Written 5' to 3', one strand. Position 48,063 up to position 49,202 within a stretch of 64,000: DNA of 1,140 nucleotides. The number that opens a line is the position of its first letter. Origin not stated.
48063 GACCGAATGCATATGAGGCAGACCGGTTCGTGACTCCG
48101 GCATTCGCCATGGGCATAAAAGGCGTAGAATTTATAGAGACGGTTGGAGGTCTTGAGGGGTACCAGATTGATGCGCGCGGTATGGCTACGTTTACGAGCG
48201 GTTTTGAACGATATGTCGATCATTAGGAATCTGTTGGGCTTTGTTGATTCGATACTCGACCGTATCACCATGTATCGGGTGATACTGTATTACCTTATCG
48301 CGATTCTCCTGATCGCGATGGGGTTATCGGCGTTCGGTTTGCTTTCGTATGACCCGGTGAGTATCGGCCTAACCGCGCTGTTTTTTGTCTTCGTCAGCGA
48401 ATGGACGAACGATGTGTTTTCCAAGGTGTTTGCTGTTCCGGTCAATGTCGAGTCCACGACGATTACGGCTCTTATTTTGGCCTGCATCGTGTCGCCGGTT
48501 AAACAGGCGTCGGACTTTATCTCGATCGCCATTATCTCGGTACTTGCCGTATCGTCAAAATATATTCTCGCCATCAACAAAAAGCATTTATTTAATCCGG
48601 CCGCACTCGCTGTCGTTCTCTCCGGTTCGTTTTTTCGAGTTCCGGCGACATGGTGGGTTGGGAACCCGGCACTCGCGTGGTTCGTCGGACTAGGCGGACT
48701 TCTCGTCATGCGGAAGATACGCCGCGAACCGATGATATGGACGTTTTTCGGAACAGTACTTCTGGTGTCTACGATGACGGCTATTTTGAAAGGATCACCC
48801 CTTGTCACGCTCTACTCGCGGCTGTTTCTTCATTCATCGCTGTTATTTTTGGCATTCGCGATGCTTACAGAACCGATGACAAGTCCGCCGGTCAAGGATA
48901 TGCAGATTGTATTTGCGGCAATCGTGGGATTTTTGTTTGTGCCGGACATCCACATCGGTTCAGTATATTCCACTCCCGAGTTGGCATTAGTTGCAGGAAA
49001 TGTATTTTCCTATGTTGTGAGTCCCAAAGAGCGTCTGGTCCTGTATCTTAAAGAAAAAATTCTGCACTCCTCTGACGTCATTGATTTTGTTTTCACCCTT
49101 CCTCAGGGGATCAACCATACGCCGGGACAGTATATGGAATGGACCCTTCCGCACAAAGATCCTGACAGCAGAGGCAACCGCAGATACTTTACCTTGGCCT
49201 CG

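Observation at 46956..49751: FMN-binding exoprotein + ApbE flavin transferase + RnfD-like membrane domain fused to an FNR-type FAD/NAD(P) domain: candidate flavin-based trans-membrane electron-transfer module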

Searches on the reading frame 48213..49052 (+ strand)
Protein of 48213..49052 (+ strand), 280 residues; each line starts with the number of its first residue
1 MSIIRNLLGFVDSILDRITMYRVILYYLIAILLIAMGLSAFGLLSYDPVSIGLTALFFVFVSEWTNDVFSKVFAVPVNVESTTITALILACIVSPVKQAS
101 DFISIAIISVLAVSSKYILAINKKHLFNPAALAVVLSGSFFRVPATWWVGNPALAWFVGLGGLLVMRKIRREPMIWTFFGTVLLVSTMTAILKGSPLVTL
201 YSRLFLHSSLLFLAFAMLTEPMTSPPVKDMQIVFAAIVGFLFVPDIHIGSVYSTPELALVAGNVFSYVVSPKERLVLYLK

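Call 13: search_protein_representatives(protein=window:48213-49052:+)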
Query: 280 residues. Proteins with E-value up to 0.001 (for the whole library): 1488; up to 1e-10: 753; up to 1e-30: 314. The best 150 are listed.
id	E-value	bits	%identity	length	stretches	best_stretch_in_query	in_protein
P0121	1.9e-73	264.0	49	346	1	10-280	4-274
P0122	5.0e-70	252.8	48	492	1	7-279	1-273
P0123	7.3e-67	242.4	48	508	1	9-280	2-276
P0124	1.0e-66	241.9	46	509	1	8-280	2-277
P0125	2.8e-64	234.0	45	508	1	3-278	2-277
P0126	2.7e-63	230.7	46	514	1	6-280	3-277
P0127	1.2e-61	225.3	47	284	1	8-280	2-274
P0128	3.0e-59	217.5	44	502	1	10-280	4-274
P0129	6.4e-59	216.4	43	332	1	11-280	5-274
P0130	1.4e-58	215.3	46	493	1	20-278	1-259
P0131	1.1e-57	212.4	42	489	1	9-280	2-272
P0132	3.4e-56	207.4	42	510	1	4-276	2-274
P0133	9.3e-56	206.0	43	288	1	5-277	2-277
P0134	2.0e-55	204.9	43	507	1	8-280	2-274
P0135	6.7e-55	203.2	42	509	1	5-275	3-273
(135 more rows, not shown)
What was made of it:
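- The fused architecture dominates the family; 106 of the best 150 representatives are at least 450 aa: call 13.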

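Call 27: search_solved_structures(query=window:48213-49052:+, max_evalue=10, show_alignments=3)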
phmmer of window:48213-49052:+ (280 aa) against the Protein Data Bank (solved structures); distinct sequences matched with E-value up to 10: 0.
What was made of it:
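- Tried and rejected: Single-sequence phmmer of the membrane domain against the PDB found nothing (call 27).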

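Call 31: search_solved_structures(query=A2, max_evalue=10, show_alignments=4)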
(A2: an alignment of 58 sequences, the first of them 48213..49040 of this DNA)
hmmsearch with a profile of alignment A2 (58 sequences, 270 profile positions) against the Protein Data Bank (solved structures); distinct sequences matched with E-value up to 10: 4.
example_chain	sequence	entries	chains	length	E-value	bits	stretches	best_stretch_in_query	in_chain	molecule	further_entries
8ahx_D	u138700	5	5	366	7.4e-06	28.8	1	152-260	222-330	Ion-translocating oxidoreductase complex subunit D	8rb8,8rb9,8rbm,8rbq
9ud3_B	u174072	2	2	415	0.0019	21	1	143-260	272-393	Na(+)-translocating NADH-quinone reductase subunit B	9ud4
9lrr_B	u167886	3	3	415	0.0022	20.8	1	143-260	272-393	Na(+)-translocating NADH-quinone reductase subunit B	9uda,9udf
7xk3_B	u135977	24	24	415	0.0026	20.5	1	143-260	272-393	Na(+)-translocating NADH-quinone reductase subunit B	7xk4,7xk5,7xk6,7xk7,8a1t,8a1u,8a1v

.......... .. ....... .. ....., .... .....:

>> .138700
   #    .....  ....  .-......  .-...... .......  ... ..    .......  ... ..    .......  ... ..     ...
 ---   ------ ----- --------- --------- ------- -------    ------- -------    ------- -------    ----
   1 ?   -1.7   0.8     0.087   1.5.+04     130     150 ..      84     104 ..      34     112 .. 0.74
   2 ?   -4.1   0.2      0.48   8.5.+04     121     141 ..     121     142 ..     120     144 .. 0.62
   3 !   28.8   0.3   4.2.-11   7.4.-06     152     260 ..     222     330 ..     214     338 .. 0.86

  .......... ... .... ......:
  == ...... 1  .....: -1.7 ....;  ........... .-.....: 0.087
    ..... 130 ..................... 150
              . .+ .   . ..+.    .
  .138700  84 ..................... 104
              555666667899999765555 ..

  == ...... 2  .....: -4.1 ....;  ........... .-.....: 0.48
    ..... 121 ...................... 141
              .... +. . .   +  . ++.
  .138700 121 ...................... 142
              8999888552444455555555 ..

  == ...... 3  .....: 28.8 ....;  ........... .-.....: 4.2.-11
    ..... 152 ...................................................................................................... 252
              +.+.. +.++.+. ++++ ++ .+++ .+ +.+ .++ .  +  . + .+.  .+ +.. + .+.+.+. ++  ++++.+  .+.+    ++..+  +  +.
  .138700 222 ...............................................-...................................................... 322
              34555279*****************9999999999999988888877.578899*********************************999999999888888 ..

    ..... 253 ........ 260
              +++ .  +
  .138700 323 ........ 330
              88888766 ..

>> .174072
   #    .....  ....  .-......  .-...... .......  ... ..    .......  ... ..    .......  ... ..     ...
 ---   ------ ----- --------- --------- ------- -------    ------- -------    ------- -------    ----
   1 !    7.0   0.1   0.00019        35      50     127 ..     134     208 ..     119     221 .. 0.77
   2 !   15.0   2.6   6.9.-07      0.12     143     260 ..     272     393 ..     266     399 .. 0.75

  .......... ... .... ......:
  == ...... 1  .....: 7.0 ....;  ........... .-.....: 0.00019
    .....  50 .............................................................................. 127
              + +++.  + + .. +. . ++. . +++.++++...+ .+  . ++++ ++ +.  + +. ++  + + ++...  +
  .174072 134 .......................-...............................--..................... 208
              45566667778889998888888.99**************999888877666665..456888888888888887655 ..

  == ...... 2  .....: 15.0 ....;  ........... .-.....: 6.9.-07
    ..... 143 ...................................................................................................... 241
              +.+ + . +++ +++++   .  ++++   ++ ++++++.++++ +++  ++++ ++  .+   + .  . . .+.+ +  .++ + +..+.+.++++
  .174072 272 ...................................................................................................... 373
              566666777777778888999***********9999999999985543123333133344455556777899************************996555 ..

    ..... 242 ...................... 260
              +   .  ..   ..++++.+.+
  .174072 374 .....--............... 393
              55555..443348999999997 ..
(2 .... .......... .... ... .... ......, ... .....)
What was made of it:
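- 48213..49031 (+): RnfD/NqrB-like 10-helix membrane domain (residues 1-273 of the fusion). The family profile hits only RnfD and NqrB in the PDB (call 31).
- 48633..48665 (+): Short outward loop (residues 141-151, ...PATWW...) that replaces the FMN-bearing loop of NqrB (residues 209-271, Thr236) and RnfD (about 143-221). Alignment gaps in call 31.
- Closest known: Na+-NQR subunits NqrB, NqrC and the FAD/NADH domain of NqrF. Same: The membrane domain aligns to NqrB residues 134-208 and 272-393 (call 31).
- Tried and rejected: A 58-sequence profile was needed (call 31).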

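Call 46: predict_structure(alignment_id=A3)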
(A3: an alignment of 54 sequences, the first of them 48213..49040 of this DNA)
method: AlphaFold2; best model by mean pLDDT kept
length: 276 residues; sequences in the alignment: 54
mean_pLDDT: 93.6   pTM: 0.90
mean pLDDT of the five models: 93.6, 92.2, 91.8, 91.6, 90.6
residues with pLDDT >= 90: 238; 70-90: 32; 50-70: 6; < 50: 0
segments of 3 or more residues with pLDDT < 50: none
pLDDT, mean of each block of 10 residues (from residue 1): 91 93 96 98 97 99 97 92 97 97 97 91 82 95 94 96 94 97 98 96 94 93 86 97 93 94 91 62
secondary structure, 60 per line:
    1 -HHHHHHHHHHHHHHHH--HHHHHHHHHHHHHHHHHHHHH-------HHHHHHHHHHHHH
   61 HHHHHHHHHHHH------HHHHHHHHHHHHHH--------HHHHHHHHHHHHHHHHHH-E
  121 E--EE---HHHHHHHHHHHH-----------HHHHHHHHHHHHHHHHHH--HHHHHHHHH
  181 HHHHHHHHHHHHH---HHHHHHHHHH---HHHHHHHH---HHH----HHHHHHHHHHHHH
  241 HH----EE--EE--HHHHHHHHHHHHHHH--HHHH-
elements in order: H2-17 H20-40 H48-72 H79-92 H101-118 H129-140 H152-169 H172-193 H197-206 H210-217 H228-242 H255-269 H272-275
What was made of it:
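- On Canonical Rnf or Na+-NQR complex: The AF2 model (pLDDT 93.6) has ten helices (call 46).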

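Call 48: fold_search(model_id=the predicted structure, library=pdb)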
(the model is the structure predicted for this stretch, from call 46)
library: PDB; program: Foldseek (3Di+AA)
matches with E <= 10: 152; with E <= 0.001: 11
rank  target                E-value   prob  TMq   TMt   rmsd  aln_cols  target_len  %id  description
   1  9eri_D                8.5e-07  1.00  0.68  0.60   5.8       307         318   18  Cryo-EM structure of sodium pumping Rnf complex from Acetobacterium woodii bound to NADH (released 2025-03-05)
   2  8rbq_D                2.3e-05  1.00  0.69  0.63   5.3       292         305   20  Cryo-EM structure of the NADH:ferredoxin oxidoreductase RNF from Azotobacter vinelandii, dithionite reduced (released 2024-06-26)
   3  8ahx_D                2.9e-05  1.00  0.70  0.56   6.0       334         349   16  Cryo-EM structure of the nitrogen-fixation associated NADH:ferredoxin oxidoreductase RNF from Azotobacter vinelandii (released 2023-11-01)
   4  9uuu_B                7.8e-05  1.00  0.65  0.48   5.4       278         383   14  Cryo-EM structure of Na+-translocating NADH-ubiquinone oxidoreductase from Vibrio cholerae reduced by NADH (released 2025-06-25)
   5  9lrr_B                9.0e-05  1.00  0.67  0.46   4.3       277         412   14  Cryo-EM structure of Na+-translocating NADH-ubiquinone oxidoreductase NqrB-G141A mutant from Vibrio cholerae with boun (released 2025-04-23)
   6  7xk3_B                1.6e-04  1.00  0.65  0.47   4.8       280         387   14  Cryo-EM structure of Na+-pumping NADH-ubiquinone oxidoreductase from Vibrio cholerae, state 1 (released 2022-07-20)
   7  9ud3_B                2.3e-04  1.00  0.59  0.44   5.3       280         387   15  Cryo-EM structure of Na+-translocating NADH-ubiquinone oxidoreductase NqrB-T236Y mutant from Vibrio cholerae (released 2025-06-25)
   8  8a1x_B                2.7e-04  1.00  0.65  0.46   4.9       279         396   14  Sodium pumping NADH-quinone oxidoreductase with inhibitor DQA (released 2023-06-14)
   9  7xk6_B                2.9e-04  1.00  0.64  0.44   4.1       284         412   16  Cryo-EM structure of Na+-pumping NADH-ubiquinone oxidoreductase from Vibrio cholerae, with aurachin D-42 (released 2022-07-20)
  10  7zc6_D                6.7e-04  1.00  0.71  0.65   4.8       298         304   18  Na+ - translocating ferredoxin: NAD+ reductase (Rnf) of C. tetanomorphum (released 2022-09-28)
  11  8ad0_B                8.8e-04  1.00  0.63  0.46   5.3       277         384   16  X-ray structure of Na+-NQR from Vibrio cholerae in different conformation at 3.1 A (released 2023-07-12)
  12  8acw_B                1.2e-03  1.00  0.61  0.45   9.1       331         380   14  X-ray structure of Na+-NQR from Vibrio cholerae at 3.4 A resolution (released 2023-07-12)
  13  8a1t_B                1.2e-03  1.00  0.59  0.43   5.8       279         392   16  Sodium pumping NADH-quinone oxidoreductase (released 2023-06-14)
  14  8evu_B                1.4e-03  1.00  0.66  0.45   5.1       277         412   14  Cryo EM structure of Vibrio cholerae NQR (released 2022-11-16)
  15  8a1v_B                2.1e-03  1.00  0.58  0.42   5.6       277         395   16  Sodium pumping NADH-quinone oxidoreductase with substrate Q2 (released 2023-06-14)
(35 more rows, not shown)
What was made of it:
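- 48213..49031 (+): AF2 pLDDT is 93.6; Foldseek TM is 0.68-0.71 to RnfD and 0.58-0.67 to NqrB (calls 46, 48).
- On Canonical Rnf or Na+-NQR complex: Its top 15 Foldseek hits are RnfD and NqrB, followed by urea transporters (call 48).
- On Ferric-reductase / NOX-type bis-haem domain fused to FNR: The fold search returns RnfD and NqrB (call 48).
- RnfD/NqrB homology and fold of the membrane domain: calls 31, 46, 48.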
